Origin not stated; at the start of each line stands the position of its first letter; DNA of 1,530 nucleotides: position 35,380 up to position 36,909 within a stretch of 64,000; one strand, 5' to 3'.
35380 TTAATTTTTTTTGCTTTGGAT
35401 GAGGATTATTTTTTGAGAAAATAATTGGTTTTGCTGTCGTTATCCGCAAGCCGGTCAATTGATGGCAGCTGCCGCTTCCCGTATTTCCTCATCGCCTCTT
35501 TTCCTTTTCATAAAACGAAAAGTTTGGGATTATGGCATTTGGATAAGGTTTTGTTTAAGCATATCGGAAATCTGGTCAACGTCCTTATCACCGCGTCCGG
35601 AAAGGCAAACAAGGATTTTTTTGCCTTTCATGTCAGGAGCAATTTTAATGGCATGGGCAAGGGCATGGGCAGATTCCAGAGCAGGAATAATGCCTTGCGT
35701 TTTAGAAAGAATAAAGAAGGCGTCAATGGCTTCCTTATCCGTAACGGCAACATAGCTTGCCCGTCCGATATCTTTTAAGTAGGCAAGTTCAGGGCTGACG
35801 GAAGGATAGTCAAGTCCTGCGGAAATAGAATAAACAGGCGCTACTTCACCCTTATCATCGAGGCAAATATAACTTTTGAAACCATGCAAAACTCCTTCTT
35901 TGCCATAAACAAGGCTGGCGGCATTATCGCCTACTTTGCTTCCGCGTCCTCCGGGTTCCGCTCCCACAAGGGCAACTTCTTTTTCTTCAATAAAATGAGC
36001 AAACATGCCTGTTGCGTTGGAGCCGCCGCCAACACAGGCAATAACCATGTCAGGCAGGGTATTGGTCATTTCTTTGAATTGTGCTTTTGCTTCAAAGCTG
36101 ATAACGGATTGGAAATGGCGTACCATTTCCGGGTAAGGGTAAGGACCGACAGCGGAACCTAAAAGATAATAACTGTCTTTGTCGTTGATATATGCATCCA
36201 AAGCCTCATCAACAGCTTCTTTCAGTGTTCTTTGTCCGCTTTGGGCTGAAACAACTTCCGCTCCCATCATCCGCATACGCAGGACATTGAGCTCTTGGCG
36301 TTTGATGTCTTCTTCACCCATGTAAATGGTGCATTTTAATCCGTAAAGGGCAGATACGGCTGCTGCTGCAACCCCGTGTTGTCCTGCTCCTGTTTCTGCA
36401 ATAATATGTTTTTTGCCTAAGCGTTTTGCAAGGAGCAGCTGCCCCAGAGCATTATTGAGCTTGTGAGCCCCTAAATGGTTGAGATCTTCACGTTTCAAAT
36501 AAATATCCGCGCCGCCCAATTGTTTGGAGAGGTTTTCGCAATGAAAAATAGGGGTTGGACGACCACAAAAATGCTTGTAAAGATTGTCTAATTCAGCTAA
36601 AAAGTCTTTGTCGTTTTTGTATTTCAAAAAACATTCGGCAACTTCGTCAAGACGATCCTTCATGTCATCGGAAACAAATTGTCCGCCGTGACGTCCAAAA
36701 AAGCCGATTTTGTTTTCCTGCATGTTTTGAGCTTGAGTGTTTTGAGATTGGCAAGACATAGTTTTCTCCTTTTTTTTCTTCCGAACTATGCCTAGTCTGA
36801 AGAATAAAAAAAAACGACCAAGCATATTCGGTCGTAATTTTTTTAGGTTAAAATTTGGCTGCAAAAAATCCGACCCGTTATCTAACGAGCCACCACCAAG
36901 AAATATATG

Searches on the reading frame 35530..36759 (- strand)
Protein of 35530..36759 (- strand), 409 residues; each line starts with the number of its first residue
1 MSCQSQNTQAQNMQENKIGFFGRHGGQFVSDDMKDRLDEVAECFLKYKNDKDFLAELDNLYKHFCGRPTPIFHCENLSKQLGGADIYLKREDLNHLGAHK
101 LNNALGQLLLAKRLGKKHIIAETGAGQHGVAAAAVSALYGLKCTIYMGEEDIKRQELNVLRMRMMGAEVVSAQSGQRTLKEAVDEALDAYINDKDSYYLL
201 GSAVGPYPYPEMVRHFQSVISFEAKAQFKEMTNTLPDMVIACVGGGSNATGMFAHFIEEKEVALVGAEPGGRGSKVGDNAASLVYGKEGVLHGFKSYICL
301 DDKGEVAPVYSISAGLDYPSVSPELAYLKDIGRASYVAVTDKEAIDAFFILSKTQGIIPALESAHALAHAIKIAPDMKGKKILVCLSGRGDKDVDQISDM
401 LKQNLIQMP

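Call 7: search_protein_families(library=ncbifam, proteins=[window:35530-36759:-])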
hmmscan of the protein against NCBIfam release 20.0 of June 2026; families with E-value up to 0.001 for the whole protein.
window:35530-36759:- (409 aa): 43 families (the best 25 are shown)
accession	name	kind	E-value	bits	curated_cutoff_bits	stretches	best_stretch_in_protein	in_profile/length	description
NF010376.0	PRK13803.1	equivalog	3.1e-172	574.5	819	1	7-402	199-596/600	bifunctional phosphoribosylanthranilate isomerase/tryptophan synthase subunit beta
TIGR00263.1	trpB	equivalog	3e-165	550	392.45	1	19-399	1-383/385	tryptophan synthase subunit beta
NF010375.0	PRK13802.1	equivalog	8.6e-122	407.5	1386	1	10-396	268-668/695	bifunctional indole-3-glycerol phosphate synthase/tryptophan synthase subunit beta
TIGR01415.1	trpB_rel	hypoth_equivalog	1.1e-55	189.1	518.85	1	56-402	57-417/419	TrpB-like pyridoxal phosphate-dependent enzyme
NF009057.0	PRK12391.1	equivalog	1.1e-55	189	366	1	58-406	71-431/441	TrpB-like pyridoxal phosphate-dependent enzyme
NF006390.0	PRK08639.1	equivalog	9.8e-21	74.2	421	1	68-406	25-329/418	threonine ammonia-lyase IlvA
NF005292.0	PRK06815.1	equivalog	5.5e-19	68.4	371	1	67-269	20-204/320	threonine/serine dehydratase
TIGR02079.1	THD1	equivalog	3.8e-17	62.2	440.55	1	68-406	16-321/410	threonine ammonia-lyase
NF005147.0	PRK06608.1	equivalog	1.8e-15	56.6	380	1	68-269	24-207/339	serine/threonine dehydratase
NF006094.0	PRK08246.1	subfamily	6e-15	55.4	331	1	67-270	22-201/310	serine/threonine dehydratase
TIGR01127.1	ilvA_1Cterm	equivalog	4.5e-14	52.2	378.75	1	69-255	1-168/380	threonine ammonia-lyase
NF052537.1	CoM_syn_XcbE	exception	3.7e-13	49.4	450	1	65-251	12-197/322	coenzyme M biosynthesis enzyme XcbE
NF004996.0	PRK06381.1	equivalog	1.6e-12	47.1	266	1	68-258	15-189/319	threonine synthase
NF045641.2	BHydaspDhtseBhcB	equivalog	2.6e-12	46.5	550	1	68-396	20-309/312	beta-hydroxyaspartate dehydratase BhcB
TIGR01139.1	cysK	equivalog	4.6e-12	45.8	350.95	1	69-269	8-198/298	cysteine synthase A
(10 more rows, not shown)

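Call 9: find_related_loci(query=window:35530-36759:-, collection=genome_contigs, flank=4000)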
Query window:35530-36759:- (409 aa) in genome_contigs; peptide patterns used: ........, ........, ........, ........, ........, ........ (x = any residue, [..] = any of these).
360 stretches matched a pattern; 304 encode a relative of the query (tblastn E <= 1e-3); the best 80 are kept; 80 distinct loci.
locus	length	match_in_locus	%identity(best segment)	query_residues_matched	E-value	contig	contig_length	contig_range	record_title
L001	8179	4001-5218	88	4-409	0e+0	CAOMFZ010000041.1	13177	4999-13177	MAG TPA_asm: uncultured Mailhella sp. isolate MGBC121537 genome assembly, contig: MGBC121537.41, whole genome shotgun se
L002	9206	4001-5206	86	8-409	0e+0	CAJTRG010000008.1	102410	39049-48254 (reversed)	MAG TPA_asm: uncultured Mailhella sp. isolate MGBC110551 genome assembly, contig: MGBC110551.8, whole genome shotgun seq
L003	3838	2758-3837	83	1-358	0e+0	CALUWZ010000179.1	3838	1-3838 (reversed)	MAG: uncultured Mailhella sp. isolate BRZ_SE__bin32 genome assembly, contig: BRZ_SE__NODE_39297_length_3838_cov_3.042808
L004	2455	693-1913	70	3-409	0e+0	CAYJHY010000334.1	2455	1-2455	MAG TPA_asm: uncultured Mailhella sp. isolate ERP123703_co2_59 genome assembly, contig: NODE_33351_length_2455_cov_168.4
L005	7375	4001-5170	64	16-404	1e-170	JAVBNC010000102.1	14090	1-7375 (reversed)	MAG: Desulfovibrionaceae bacterium isolate EPI_MAG_00068 c_000011584990, whole genome shotgun sequence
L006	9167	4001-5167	57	16-402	2e-149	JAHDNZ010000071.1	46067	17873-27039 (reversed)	MAG: Bacillota bacterium isolate SL1-B34.1 k141_68442, whole genome shotgun sequence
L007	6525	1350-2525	57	16-405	5e-145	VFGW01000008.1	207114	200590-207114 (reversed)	MAG: SAR202 cluster bacterium isolate OSU_TB36 TB36_008, whole genome shotgun sequence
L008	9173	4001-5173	55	11-402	5e-145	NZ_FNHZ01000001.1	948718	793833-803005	Lachnospira pectinoschiza strain M83, whole genome shotgun sequence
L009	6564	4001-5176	57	19-408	6e-145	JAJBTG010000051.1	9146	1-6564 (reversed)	MAG: Oscillospiraceae bacterium isolate U_126773 U_126773=NODE_1155_length_9146_cov_4.545705, whole genome shotgun seque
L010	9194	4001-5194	55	13-401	3e-144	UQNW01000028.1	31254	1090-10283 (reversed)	uncultured Roseburia sp. isolate UMGS472 genome assembly, contig: NODE_823_length_31254_cov_47.448668, whole genome shot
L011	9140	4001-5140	56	20-398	3e-144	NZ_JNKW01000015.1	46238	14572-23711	Lachnospira multipara LB2003 T537DRAFT_scaffold00014.14_C, whole genome shotgun sequence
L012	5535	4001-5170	57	11-401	2e-145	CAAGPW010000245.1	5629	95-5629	MAG TPA_asm: Lachnospiraceae bacterium, isolate HGM12119, WGS project CAAGPW010000000 data, contig: SRS820611_2_k75_2053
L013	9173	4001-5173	54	11-402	4e-144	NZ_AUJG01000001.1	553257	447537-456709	Lachnospira multipara ATCC 19207 G600DRAFT_scaffold00001.1_C, whole genome shotgun sequence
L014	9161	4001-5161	56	16-400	4e-144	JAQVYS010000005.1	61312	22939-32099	MAG: Bacillota bacterium isolate STF2_155 NODE_880_length_61312_cov_6.332990_Sandtown_F2, whole genome shotgun sequence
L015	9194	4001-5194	55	6-401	4e-144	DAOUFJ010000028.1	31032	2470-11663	MAG TPA_asm: Dehalococcoidales bacterium isolate R103_7 k99_641587, whole genome shotgun sequence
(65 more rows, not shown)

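Call 13: find_related_loci(query=window:35530-36759:-, collection=metagenome_contigs, flank=2500)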
Query window:35530-36759:- (409 aa) in metagenome_contigs; peptide patterns used: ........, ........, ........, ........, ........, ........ (x = any residue, [..] = any of these).
599 stretches matched a pattern (row limit reached: there are more); 502 encode a relative of the query (tblastn E <= 1e-3); the best 80 are kept; 80 distinct loci.
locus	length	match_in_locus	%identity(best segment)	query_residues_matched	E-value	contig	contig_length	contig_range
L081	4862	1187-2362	56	13-402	8e-148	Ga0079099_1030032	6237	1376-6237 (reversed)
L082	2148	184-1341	56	19-402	2e-157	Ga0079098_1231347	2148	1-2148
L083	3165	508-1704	56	6-402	2e-152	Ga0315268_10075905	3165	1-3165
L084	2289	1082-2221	56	20-398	2e-154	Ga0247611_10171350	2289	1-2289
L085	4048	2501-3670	57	11-401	1e-145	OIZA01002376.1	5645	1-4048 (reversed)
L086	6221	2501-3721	53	4-401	3e-144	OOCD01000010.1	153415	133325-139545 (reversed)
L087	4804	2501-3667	57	19-405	1e-144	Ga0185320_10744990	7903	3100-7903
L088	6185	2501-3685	55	16-401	3e-144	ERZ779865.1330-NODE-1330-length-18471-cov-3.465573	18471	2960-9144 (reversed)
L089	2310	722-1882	56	16-400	8e-154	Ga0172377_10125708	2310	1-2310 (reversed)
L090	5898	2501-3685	55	16-401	7e-144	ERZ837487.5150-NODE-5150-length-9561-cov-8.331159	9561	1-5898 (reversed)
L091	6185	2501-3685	55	16-401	8e-144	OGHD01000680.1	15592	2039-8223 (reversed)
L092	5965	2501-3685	55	16-401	7e-144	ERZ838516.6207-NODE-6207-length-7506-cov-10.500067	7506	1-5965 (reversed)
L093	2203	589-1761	54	11-402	1e-153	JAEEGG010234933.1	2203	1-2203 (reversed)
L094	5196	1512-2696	55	16-401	5e-144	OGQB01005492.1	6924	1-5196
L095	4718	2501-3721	53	4-401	3e-144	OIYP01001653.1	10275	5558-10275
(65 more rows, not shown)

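Call 14: find_homologous_proteins(query=window:35530-36759:-, max_evalue=1e-100)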
Query window:35530-36759:- (409 aa): 7995 proteins with E <= 1e-100 among 8000 candidates; the best 120 are listed.
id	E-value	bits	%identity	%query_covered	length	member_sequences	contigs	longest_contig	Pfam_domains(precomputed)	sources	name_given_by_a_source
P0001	2.6e-272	921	100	100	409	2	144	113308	PF00291.32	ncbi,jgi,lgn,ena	-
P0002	1.0e-261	886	96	100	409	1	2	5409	PF00291.32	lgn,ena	-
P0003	7.4e-261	883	96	100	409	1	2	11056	PF00291.32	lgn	-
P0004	2.2e-254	862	93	100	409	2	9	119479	PF00291.32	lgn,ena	-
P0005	4.5e-254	861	93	100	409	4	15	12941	PF00291.32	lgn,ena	-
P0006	6.4e-252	854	93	100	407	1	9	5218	PF00291.32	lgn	-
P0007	2.2e-251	852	93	100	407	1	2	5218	PF00291.32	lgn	-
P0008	5.7e-248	841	91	100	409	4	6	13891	PF00291.32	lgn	-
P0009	2.0e-241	819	89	100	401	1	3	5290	PF00291.32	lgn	-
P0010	1.4e-240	817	89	100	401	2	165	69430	PF00291.32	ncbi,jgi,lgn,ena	-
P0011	1.8e-240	816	89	100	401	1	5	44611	PF00291.32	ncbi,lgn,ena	-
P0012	2.7e-239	812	87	98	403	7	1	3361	PF00291.32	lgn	-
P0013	4.3e-237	805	88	97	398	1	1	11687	PF00291.32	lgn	-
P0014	1.8e-236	803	87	100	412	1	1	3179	PF00291.32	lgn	-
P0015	2.4e-231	786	83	100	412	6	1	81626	PF00291.32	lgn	-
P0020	1.3e-221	754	81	100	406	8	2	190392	PF00291.32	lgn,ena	-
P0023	2.2e-196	671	72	100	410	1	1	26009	PF00291.32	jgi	-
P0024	1.4e-189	649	69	99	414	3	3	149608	PF00291.32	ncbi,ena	-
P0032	2.7e-174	598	68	96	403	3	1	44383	PF00291.32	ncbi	-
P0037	2.1e-172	592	66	96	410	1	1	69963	PF00291.32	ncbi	-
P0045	8.7e-170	584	66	96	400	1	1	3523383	PF00291.32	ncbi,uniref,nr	ncbi:tryptophan synthase subunit beta [Desulfotalea psychrophila]|uniref:Tryptophan synthase beta ch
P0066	9.4e-167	574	65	97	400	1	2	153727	PF00291.32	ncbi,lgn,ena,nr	ncbi:MAG: tryptophan synthase subunit beta [Desulfovibrio sp.]|nr:tryptophan synthase subunit beta [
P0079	1.3e-165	570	64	97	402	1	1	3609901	PF00291.32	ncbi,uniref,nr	ncbi:tryptophan synthase subunit beta [Pseudodesulfovibrio tunisiensis]|uniref:tryptophan synthase s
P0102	9.5e-163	560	65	96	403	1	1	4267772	PF00291.32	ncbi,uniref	ncbi:tryptophan synthase subunit beta [Maridesulfovibrio sp. FT414]|uniref:tryptophan synthase subun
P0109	1.4e-162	560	65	96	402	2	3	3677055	PF00291.32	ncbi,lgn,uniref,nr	ncbi:tryptophan synthase subunit beta [Desulfovibrio ferrophilus]|uniref:Tryptophan synthase beta ch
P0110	1.8e-162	559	62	98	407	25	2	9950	PF00291.32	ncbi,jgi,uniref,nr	ncbi:tryptophan synthase subunit beta [Halodesulfovibrio sp. MK-HDV]|jgi:tryptophan synthase beta ch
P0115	2.8e-162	559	65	93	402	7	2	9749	PF00291.32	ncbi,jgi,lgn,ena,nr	ncbi:MAG TPA: tryptophan synthase subunit beta [Desulfomicrobiaceae bacterium]|nr:tryptophan synthas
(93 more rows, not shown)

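Call 16: find_encoding_contigs(protein=P0020, flank=4000, max_places=1)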
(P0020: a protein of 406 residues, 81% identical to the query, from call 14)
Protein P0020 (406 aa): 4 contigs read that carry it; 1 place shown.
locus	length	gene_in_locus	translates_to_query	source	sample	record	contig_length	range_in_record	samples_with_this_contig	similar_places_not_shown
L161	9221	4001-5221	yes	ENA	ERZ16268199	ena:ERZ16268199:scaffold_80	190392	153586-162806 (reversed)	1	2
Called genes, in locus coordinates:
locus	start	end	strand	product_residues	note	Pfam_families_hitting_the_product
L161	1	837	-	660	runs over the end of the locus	PF00015:MCPsignal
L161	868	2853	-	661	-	PF02743:dCache_1, PF00015:MCPsignal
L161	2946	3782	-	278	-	PF01026:TatD_DNase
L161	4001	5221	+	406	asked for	PF00291:PALP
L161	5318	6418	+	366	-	PF00465:Fe-ADH, PF13685:Fe-ADH_2 (faint), PF25137:ADH_Fe_C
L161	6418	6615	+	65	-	PF09838:DUF2065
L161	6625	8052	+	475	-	PF00483:NTP_transferase, PF01128:IspD (weak), PF12804:NTP_transf_3, PF25084:LbH_EIF2B, PF25087:GMPPB_C, PF00132:Hexapep (weak), PF14602:Hexapep_2 (weak)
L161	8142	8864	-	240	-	PF13512:TPR_18, PF13525:YfiO, PF07719:TPR_2 (faint), PF13428:TPR_14 (faint), PF13174:TPR_6 (faint)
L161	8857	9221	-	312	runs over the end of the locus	PF00890:FAD_binding_2 (weak), PF01266:DAO (weak), PF01494:FAD_binding_3 (weak), PF07992:Pyr_redox_2, PF12831:FAD_oxidored (weak), PF13450:NAD_binding_8 (weak), PF13738:Pyr_redox_3, PF00070:Pyr_redox, +5 more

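Call 17: find_encoding_contigs(protein=P0023, flank=4000, max_places=1)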
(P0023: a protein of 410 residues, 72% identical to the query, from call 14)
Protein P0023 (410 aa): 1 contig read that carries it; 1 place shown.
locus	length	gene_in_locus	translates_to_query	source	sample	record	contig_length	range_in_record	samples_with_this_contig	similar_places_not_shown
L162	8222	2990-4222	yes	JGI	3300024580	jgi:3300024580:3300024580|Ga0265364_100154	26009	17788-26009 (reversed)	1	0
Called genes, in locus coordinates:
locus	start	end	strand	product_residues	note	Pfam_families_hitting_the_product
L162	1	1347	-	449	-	?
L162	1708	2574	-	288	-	PF01026:TatD_DNase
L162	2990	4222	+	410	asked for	PF00291:PALP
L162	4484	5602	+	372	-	PF00465:Fe-ADH, PF25137:ADH_Fe_C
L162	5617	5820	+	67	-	PF09838:DUF2065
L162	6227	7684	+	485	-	PF00483:NTP_transferase, PF12804:NTP_transf_3, PF25084:LbH_EIF2B, PF25087:GMPPB_C (weak), PF00132:Hexapep, PF14602:Hexapep_2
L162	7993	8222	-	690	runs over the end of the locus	PF00009:GTP_EFTU, PF03144:GTP_EFTU_D2, PF22042:EF-G_D2, PF14492:EFG_III, PF16658:RF3_C (faint), PF03764:EFG_IV, PF00679:EFG_C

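Call 18: find_encoding_contigs(protein=P0024, flank=4000, max_places=1)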
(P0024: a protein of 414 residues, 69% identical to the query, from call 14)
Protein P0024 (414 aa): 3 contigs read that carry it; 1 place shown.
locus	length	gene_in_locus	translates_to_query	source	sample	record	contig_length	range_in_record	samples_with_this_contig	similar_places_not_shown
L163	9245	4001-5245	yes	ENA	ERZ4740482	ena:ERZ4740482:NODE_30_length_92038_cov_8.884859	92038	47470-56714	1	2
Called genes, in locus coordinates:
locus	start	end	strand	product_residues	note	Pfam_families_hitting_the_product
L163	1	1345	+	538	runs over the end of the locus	PF00753:Lactamase_B, PF12706:Lactamase_B_2 (faint), PF16661:Lactamase_B_6, PF10996:Beta-Casp, PF07521:RMMBL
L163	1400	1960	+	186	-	PF03602:Cons_hypoth95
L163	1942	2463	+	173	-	PF01467:CTP_transf_like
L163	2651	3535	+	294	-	PF01715:IPPT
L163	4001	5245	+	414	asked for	PF00291:PALP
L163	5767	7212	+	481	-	PF02321:OEP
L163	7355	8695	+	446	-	PF25973:BSH_CzcB (faint)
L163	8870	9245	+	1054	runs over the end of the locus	PF00873:ACR_tran, PF03176:MMPL (faint)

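Call 19: find_encoding_contigs(protein=P0032, flank=4000, max_places=1)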
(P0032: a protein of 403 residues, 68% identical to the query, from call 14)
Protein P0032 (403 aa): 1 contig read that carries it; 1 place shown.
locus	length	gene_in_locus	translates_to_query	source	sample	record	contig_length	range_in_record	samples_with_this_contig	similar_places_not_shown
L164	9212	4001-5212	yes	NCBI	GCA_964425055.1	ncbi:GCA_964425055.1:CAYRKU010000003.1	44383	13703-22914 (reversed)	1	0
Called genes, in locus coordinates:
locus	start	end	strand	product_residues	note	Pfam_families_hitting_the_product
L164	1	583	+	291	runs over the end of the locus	PF13428:TPR_14 (faint), PF13525:YfiO (weak), PF00515:TPR_1 (faint), PF07719:TPR_2 (faint), PF13174:TPR_6 (faint), PF13432:TPR_16 (weak)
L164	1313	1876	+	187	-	PF02441:Flavoprotein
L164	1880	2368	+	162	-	PF21758:LpdD_chaperone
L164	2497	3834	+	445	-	PF20695:UbiD_N, PF01977:UbiD, PF20696:UbiD_C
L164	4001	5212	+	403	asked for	PF00291:PALP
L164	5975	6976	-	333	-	PF00586:AIRS, PF02769:AIRS_C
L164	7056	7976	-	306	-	PF01256:Carb_kinase (weak)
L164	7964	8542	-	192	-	PF11823:Se_S_carrier, PF26554:DUF8182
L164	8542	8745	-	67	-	PF01206:TusA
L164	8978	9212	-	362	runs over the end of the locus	PF04143:Sulf_transp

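Call 20: find_encoding_contigs(protein=P0037, flank=4000, max_places=1)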
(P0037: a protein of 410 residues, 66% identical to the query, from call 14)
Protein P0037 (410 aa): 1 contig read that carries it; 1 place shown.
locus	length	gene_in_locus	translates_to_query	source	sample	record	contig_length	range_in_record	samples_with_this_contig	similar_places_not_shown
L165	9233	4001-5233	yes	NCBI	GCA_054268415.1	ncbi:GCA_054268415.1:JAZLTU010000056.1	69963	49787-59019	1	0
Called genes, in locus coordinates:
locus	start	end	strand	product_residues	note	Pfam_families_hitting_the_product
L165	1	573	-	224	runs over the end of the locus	PF13241:NAD_binding_7, PF14824:Sirohm_synth_M (weak)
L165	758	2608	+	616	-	PF00009:GTP_EFTU, PF01926:MMR_HSR1 (weak), PF22042:EF-G_D2, PF03144:GTP_EFTU_D2, PF00679:EFG_C, PF21018:BipA_C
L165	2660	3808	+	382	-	PF00072:Response_reg (weak), PF01339:CheB_methylest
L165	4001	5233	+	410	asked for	PF00291:PALP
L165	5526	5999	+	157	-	PF01584:CheW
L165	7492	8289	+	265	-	PF01791:DeoC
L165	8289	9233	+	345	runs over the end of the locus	PF01959:DHQS, PF26558:DHQS_2nd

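Call 21: find_encoding_contigs(protein=P0066, flank=4000, max_places=1)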
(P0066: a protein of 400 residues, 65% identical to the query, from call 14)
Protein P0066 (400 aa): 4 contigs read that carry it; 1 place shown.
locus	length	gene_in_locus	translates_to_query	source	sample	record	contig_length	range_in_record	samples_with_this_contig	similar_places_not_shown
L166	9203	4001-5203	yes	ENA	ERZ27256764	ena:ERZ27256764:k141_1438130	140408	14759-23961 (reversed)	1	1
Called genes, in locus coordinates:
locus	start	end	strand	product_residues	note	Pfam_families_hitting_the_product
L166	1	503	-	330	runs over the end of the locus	PF01795:Methyltransf_5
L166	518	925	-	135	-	PF02381:MraZ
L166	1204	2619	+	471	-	PF00224:PK, PF03328:HpcH_HpaI (weak), PF02887:PK_C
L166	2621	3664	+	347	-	PF13487:HD_5, PF01966:HD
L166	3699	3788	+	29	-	-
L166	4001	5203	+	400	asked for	PF00291:PALP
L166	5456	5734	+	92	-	PF18910:DUF5665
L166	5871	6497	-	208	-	-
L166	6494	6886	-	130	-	-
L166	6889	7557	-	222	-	PF03692:CxxCxxCC (faint)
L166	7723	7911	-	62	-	PF12838:Fer4_7 (weak), PF12837:Fer4_6, PF13237:Fer4_10, PF00037:Fer4, PF12797:Fer4_2 (weak), PF14697:Fer4_21, PF12838:Fer4_7, PF13187:Fer4_9, +8 more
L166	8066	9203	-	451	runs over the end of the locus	PF00089:Trypsin, PF13365:Trypsin_2, PF00595:PDZ (weak), PF13180:PDZ_2, PF17820:PDZ_6, PF13180:PDZ_2, PF17820:PDZ_6 (weak)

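Call 22: find_encoding_contigs(protein=P0079, flank=4000, max_places=1)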
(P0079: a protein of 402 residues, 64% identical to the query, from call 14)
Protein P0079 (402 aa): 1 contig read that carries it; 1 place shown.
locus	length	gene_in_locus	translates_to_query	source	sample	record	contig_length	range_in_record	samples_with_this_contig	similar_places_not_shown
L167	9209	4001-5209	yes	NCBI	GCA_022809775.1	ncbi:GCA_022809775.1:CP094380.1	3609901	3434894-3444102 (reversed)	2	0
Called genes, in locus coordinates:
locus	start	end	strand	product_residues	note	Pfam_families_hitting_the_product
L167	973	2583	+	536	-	PF11845:Tll0287-like, PF00672:HAMP, PF00015:MCPsignal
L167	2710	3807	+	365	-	PF00749:tRNA-synt_1c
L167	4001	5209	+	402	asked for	PF00291:PALP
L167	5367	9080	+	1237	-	PF05170:AsmA (weak), PF05359:DUF748, PF13116:YhdP, PF05359:DUF748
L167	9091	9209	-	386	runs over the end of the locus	PF00072:Response_reg, PF13487:HD_5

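Call 23: find_encoding_contigs(protein=P0045, flank=4000, max_places=1)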
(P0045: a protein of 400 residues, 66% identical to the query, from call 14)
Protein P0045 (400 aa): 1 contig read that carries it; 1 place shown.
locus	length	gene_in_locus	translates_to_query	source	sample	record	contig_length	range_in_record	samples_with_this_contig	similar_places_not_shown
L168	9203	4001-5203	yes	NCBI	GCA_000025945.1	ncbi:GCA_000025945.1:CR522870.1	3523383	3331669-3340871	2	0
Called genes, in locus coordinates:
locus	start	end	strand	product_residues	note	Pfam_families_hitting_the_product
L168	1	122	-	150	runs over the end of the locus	PF22817:ApeP-like (weak), PF07977:FabA, PF22818:ApeI-like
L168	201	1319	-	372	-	PF04613:LpxD, PF25084:LbH_EIF2B, PF25087:GMPPB_C, PF14602:Hexapep_2 (faint), PF00132:Hexapep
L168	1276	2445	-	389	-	PF07075:NamZ_N, PF20732:NamZ_C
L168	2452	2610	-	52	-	-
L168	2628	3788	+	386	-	PF01053:Cys_Met_Meta_PP, PF00266:Aminotran_5 (weak)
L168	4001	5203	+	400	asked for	PF00291:PALP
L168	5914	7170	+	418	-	PF00563:EAL, PF08668:HDOD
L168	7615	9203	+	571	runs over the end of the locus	PF00989:PAS (weak), PF13426:PAS_9 (weak), PF13188:PAS_8 (weak), PF13426:PAS_9, PF13188:PAS_8 (weak), PF08447:PAS_3 (weak), PF13426:PAS_9 (weak), PF00990:GGDEF, +1 more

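Call 42: find_encoding_contigs(protein=P0109, flank=3000, max_places=1)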
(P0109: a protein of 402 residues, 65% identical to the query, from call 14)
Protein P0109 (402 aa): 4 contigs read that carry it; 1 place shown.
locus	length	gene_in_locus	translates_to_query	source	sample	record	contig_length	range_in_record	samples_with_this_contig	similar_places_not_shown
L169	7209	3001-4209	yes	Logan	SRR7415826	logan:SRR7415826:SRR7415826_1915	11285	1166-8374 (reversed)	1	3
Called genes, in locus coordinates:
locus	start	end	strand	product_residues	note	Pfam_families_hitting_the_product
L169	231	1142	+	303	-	-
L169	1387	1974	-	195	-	PF00657:Lipase_GDSL (weak), PF13472:Lipase_GDSL_2, PF04311:DUF459 (weak)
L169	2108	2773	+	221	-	PF00392:GntR, PF07729:FCD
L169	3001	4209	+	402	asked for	PF00291:PALP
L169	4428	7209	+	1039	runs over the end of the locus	PF27218:MJ0043_C, PF00580:UvrD-helicase, PF13245:AAA_19, PF00580:UvrD-helicase, PF13361:UvrD_C, PF13538:UvrD_C_2 (faint)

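Call 43: find_encoding_contigs(protein=P0110, flank=3000, max_places=1)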
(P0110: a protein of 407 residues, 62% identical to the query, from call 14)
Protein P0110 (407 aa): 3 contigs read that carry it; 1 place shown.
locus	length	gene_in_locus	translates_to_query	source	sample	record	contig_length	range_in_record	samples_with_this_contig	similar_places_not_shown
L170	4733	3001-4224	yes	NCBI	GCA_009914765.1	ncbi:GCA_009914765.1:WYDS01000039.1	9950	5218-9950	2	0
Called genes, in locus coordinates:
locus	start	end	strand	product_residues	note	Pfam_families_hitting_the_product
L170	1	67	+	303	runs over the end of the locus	PF01820:Dala_Dala_lig_N (weak), PF02222:ATP-grasp (faint), PF07478:Dala_Dala_lig_C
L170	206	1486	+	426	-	PF04413:Glycos_transf_N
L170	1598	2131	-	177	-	PF03773:ArsP_1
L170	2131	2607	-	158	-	PF03773:ArsP_1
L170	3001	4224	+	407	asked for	PF00291:PALP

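Call 44: find_encoding_contigs(protein=P0102, flank=3000, max_places=1)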
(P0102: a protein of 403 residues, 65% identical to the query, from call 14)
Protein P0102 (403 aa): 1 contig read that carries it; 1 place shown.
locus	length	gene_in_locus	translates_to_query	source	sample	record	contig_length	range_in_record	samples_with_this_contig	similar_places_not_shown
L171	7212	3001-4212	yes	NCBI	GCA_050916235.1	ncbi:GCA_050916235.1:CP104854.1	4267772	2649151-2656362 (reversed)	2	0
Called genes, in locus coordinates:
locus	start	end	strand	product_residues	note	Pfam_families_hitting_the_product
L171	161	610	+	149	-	PF09719:C_GCAxxG_C_C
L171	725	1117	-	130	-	PF12098:DUF3574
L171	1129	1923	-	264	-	PF00037:Fer4 (weak)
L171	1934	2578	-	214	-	PF00923:TAL_FSA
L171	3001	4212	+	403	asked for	PF00291:PALP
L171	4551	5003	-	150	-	PF00583:Acetyltransf_1, PF13673:Acetyltransf_10, PF13508:Acetyltransf_7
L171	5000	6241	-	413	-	PF00535:Glycos_transf_2, PF13641:Glyco_tranf_2_3 (weak)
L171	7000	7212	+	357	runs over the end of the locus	-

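Call 50: list_cluster_members(proteins=[P0001, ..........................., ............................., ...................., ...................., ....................])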
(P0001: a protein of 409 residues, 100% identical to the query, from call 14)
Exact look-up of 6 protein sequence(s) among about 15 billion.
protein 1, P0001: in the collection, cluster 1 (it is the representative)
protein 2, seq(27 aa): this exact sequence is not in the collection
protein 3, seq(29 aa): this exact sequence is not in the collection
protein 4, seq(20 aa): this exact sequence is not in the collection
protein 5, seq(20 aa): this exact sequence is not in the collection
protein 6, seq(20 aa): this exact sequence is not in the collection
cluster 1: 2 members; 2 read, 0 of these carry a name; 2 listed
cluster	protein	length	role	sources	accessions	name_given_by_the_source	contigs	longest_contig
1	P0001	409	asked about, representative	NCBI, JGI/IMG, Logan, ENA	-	-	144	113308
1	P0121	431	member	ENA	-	-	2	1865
